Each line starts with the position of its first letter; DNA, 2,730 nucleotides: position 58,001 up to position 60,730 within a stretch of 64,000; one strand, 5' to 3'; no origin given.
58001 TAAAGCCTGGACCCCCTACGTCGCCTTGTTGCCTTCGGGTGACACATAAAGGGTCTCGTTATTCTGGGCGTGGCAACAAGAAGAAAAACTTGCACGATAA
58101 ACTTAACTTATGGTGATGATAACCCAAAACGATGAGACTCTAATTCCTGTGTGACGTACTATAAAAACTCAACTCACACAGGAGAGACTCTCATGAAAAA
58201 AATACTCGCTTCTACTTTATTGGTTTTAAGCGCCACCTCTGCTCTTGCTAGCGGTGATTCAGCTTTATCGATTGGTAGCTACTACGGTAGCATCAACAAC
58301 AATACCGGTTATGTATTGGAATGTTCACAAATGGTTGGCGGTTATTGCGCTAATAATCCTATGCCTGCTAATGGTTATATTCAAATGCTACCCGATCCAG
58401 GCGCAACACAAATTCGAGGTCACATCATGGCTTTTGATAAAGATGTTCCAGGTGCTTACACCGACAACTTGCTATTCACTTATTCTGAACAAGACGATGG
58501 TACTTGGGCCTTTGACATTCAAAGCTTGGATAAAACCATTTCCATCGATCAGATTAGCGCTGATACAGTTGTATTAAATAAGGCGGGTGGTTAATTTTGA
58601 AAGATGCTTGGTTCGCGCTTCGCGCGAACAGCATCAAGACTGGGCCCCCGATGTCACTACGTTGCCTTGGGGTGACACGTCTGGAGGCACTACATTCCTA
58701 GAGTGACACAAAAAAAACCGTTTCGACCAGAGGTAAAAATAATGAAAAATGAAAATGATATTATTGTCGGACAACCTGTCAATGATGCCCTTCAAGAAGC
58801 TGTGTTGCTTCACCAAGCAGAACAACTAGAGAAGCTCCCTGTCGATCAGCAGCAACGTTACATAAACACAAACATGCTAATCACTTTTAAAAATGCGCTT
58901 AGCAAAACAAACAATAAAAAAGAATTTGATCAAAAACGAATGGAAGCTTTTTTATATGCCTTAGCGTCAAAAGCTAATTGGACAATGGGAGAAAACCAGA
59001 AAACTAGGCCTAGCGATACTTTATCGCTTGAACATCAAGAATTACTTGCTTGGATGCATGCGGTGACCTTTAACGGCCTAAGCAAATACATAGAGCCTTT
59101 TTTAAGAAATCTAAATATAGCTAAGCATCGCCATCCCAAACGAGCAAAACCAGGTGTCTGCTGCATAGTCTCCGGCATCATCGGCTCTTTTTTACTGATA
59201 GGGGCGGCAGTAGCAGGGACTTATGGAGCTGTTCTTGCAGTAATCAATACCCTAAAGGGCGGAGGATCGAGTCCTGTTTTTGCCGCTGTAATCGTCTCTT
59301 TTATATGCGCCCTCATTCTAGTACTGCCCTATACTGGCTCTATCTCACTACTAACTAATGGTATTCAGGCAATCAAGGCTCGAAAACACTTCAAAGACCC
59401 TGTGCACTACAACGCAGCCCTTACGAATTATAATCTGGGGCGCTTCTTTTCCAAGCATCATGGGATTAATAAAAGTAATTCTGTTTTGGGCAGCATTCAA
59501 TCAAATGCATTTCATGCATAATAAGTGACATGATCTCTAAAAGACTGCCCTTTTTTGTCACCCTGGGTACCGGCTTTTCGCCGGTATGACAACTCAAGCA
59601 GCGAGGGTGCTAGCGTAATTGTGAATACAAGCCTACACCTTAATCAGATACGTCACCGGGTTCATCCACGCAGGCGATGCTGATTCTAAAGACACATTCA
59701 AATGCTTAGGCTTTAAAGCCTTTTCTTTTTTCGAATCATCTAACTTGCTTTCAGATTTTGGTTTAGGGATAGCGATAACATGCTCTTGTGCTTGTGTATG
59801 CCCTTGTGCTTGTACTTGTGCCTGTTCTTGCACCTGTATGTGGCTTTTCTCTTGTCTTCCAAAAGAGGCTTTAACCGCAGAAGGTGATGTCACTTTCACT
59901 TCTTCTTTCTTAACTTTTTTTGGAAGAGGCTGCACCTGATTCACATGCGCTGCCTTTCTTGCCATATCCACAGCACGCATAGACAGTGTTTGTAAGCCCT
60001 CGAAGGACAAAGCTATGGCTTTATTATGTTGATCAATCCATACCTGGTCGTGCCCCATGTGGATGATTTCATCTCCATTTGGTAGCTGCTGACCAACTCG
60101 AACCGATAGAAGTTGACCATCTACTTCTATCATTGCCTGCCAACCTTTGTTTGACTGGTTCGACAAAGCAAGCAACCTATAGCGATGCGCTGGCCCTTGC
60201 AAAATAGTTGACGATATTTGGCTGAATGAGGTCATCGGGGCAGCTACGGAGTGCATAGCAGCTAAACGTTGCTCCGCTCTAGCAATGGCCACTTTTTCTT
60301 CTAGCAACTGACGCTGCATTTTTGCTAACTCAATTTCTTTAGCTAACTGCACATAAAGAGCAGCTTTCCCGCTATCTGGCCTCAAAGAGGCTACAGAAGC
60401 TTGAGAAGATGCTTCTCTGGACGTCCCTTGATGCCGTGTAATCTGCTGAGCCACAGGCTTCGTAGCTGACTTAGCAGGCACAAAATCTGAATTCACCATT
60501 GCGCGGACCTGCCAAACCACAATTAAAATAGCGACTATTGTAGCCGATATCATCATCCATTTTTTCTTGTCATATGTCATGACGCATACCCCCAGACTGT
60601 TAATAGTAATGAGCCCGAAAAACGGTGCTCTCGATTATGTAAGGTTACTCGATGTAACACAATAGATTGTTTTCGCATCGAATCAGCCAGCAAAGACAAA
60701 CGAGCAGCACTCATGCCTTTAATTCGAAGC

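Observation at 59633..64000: Truncated R64/PAPI-1-type type IVb pilus operon (PilL?-M-N-O-P-like) lacking the pilQ ATPase and pilin genes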

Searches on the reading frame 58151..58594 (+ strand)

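Call 3: search_protein_families(library=pfam, proteins=[window:58151-58594:+], max_evalue=0.1)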
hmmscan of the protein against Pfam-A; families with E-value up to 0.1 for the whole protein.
window:58151-58594:+ (147 aa): 1 family
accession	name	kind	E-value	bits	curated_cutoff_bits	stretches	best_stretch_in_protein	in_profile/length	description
PF25784.1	BigA_N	-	0.082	13.5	24.5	0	95-132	9-45/80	BigA and YdbA N-terminal beta barrel domain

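Call 4: search_protein_families(library=ncbifam, proteins=[window:58151-58594:+], max_evalue=0.1)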
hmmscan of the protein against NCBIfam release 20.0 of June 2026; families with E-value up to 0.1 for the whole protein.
window:58151-58594:+ (147 aa): 1 family
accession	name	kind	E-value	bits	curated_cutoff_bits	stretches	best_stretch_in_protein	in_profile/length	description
NF049931.1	GlyBetbindOsmF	equivalog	0.037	13.1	400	1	84-145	40-102/283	glycine betaine ABC transporter substrate-binding protein OsmF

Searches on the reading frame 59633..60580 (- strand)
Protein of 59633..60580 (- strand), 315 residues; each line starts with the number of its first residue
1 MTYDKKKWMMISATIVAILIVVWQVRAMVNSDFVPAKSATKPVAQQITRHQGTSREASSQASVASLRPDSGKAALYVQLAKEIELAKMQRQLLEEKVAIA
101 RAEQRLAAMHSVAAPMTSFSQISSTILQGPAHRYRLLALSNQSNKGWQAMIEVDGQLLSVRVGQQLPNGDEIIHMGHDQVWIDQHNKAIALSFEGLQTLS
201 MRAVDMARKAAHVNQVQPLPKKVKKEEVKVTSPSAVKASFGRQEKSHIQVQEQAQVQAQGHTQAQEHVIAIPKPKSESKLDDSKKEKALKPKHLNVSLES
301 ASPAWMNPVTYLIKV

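Call 3: search_protein_families(library=pfam, proteins=[window:59633-60580:-], max_evalue=0.1)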
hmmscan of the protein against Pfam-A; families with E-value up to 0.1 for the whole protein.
window:59633-60580:- (315 aa): 0 families

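Call 4: search_protein_families(library=ncbifam, proteins=[window:59633-60580:-], max_evalue=0.1)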
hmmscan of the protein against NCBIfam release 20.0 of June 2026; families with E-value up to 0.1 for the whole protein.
window:59633-60580:- (315 aa): 0 families
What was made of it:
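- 59633..60580 (-): M: a PilP-family bitopic protein (315 aa) and the last gene of the operon. It has an N-terminal transmembrane anchor, a coiled coil, a conserved beta domain (about residues 145-205) and a low-complexity tail. The window copy itself gives no hit (calls 3, 4).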

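Call 33: search_solved_structures(query=A3, max_evalue=10)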
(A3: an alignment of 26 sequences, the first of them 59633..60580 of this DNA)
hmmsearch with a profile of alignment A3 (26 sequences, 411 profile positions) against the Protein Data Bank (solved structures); distinct sequences matched with E-value up to 10: 7.
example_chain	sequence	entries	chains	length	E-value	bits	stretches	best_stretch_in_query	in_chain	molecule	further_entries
2lfv_A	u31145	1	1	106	1.5e-14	57.5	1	311-404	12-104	Protein damX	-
7muc_AF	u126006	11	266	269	0.29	13.8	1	7-138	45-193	DotF | IcmG (DotF)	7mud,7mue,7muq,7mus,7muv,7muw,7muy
5a5t_F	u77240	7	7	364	0.38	13.4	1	220-286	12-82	EUKARYOTIC TRANSLATION INITIATION FACTOR 3 SUBUNIT F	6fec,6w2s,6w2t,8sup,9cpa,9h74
3j8b_F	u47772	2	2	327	1.6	11.3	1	221-286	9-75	Eukaryotic translation initiation factor 3 subunit F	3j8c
28zx_3f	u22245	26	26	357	1.9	11.1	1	221-286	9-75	Eukaryotic translation initiation factor 3 subunit F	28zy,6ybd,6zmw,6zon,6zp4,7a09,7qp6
10aw_A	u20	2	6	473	2.1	11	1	100-168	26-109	50 kDa outer membrane protein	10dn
4tkn_A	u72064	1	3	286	2.2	10.9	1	310-392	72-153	Sorting nexin-17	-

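Call 86: search_protein_families(library=pfam, alignment_id=A3, max_evalue=1)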
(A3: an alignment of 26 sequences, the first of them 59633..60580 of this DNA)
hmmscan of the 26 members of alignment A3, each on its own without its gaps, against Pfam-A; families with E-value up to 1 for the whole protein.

A. member 1, window:59633-60580:- (315 aa): 0 families

B. families by the number of members that match (of 26 scanned): 41 families (the first 25 are shown)
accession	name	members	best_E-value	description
PF23893.1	Y4YQ_C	7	1.1e-06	Uncharacterised protein Y4YQ C-terminal domain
PF05036.18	SPOR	6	1.2e-08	SPOR domain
PF16537.11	T2SSB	2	0.0083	Type II secretion system protein B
PF04351.19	PilP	2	0.018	Pilus assembly protein, PilP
PF11356.14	T2SSC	2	0.52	Type II secretion system protein C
PF18648.8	ADPRTs_Tse2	1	0.00043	Tse2 ADP-ribosyltransferase toxin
PF17456.7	TcpS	1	0.00096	Toxin-coregulated pilus protein S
PF19844.4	DUF6319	1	0.0035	Family of unknown function (DUF6319)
PF05397.17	Med15_fungi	1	0.0086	Mediator complex subunit 15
PF02803.24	Thiolase_C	1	0.033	Thiolase, C-terminal domain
PF23714.1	Rv3627c_N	1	0.035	Carboxypeptidase Rv3627c-like, N-terminal domain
PF05667.16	CCDC22_CC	1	0.041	CCDC22 protein coiled-coil region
PF01726.22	LexA_DNA_bind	1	0.045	LexA DNA binding domain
PF04834.18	Adeno_E3_14_5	1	0.055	Early E3 14.5 kDa protein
PF15361.11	RIC3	1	0.055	Resistance to inhibitors of cholinesterase homologue 3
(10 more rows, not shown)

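Call 87: search_protein_families(library=ncbifam, alignment_id=A3, max_evalue=1)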
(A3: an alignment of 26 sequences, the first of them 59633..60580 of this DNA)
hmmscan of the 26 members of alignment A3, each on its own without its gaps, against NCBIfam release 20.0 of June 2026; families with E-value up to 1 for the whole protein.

A. member 1, window:59633-60580:- (315 aa): 0 families

B. families by the number of members that match (of 26 scanned): 29 families (the first 25 are shown)
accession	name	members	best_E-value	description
TIGR03021.1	pilP_fam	14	1.3e-08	type IV pilus biogenesis protein PilP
NF038218.1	IcmG_DotF_IVB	8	2.2e-06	type IVB secretion system protein IcmG/DotF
NF041515.1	GspC_delta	7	0.0016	type II secretion system protein GspC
NF008153.0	PRK10905.1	5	2.6e-09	cell division protein DamX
NF033682.1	retention_LapA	3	0.0031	retention module-containing protein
TIGR03593.1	yidC_nterm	3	0.014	membrane protein insertase YidC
NF005846.3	PRK07764.1-6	3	0.017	DNA polymerase III subunit gamma and tau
NF033885.1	conj_TraP_IncI1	2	9.8e-05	conjugal transfer protein TraP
TIGR02223.1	ftsN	1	0.0049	cell division protein FtsN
NF049868.1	FhaB_Rv0019c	1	0.014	FHA domain-containing protein FhaB/FipA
NF009097.0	PRK12438.1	1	0.014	hypothetical protein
NF007230.0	PRK09648.1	1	0.015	RNA polymerase sigma factor ShbA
TIGR00237.1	xseA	1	0.017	exodeoxyribonuclease VII large subunit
NF007775.0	PRK10463.1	1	0.018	hydrogenase nickel incorporation protein HypB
NF045715.1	sulf_resp_HmcB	1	0.021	sulfate respiration complex iron-sulfur protein HmcB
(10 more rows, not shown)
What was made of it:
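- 59633..60580 (-): 14 of 26 family members hit TIGR03021 pilP_fam (best 1.3e-08), and 7 hit GspC (call 87).
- On Type IVb pilus (T4bP) class: 14 of 26 M-family members hit the PilP model (call 87).
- Closest known: R64 thin pilus / PAPI-1-type type IVb pilus. Same: M-family members hit the PilP model TIGR03021 (call 87).
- M-family members hit GspC (call 87).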
